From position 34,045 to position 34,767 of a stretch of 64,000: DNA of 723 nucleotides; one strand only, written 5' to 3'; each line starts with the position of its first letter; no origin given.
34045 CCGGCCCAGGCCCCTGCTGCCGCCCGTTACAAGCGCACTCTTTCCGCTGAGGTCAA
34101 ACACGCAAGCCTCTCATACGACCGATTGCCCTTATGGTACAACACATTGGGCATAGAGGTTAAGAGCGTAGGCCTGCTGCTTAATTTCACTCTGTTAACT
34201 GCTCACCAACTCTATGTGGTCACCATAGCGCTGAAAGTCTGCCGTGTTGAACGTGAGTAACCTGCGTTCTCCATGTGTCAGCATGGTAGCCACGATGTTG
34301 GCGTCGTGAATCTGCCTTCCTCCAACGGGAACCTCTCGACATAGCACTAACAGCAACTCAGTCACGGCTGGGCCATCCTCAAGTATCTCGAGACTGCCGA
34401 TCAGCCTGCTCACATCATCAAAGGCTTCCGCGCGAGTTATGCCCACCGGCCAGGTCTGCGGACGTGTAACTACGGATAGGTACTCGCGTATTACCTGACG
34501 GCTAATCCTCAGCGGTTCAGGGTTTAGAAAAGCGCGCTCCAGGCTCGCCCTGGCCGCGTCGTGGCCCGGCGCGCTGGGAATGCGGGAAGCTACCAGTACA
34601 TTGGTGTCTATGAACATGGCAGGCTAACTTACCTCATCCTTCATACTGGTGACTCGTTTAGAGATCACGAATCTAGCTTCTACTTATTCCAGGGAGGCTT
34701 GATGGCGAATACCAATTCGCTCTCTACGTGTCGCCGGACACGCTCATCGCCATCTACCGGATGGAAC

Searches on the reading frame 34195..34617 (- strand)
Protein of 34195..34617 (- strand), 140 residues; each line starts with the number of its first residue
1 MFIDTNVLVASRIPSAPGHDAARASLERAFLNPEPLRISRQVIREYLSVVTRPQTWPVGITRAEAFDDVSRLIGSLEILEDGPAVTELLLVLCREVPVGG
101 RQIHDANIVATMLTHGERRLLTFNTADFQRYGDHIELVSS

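Call 3: search_protein_families(library=pfam, proteins=[window:34195-34617:-], max_evalue=1)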
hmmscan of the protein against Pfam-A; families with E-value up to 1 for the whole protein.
window:34195-34617:- (140 aa): 1 family
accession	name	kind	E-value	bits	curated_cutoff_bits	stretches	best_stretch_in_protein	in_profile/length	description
PF01850.27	PIN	-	1.9e-11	45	23.6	1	1-131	1-117/120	PIN domain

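Call 4: search_protein_families(library=padloc, proteins=[window:34195-34617:-], max_evalue=1)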
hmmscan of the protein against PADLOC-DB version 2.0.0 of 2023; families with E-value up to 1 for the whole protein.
window:34195-34617:- (140 aa): 0 families

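Call 5: search_protein_families(library=ncbifam, proteins=[window:34195-34617:-], max_evalue=1)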
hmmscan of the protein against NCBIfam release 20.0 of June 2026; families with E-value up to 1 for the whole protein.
window:34195-34617:- (140 aa): 2 families
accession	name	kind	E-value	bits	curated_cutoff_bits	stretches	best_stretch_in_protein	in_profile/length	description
TIGR00028.1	Mtu_PIN_fam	subfamily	5.2e-18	65.6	73.6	1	2-133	4-134/143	TA system VapC family ribonuclease toxin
NF007159.0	PRK09597.1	equivalog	0.018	14.7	177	1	92-133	71-112/191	lipid A 1-phosphatase LpxE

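Call 9: search_protein_families(library=phrogs, proteins=[window:34195-34617:-], max_evalue=1)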
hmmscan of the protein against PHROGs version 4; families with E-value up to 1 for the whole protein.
window:34195-34617:- (140 aa): 0 families
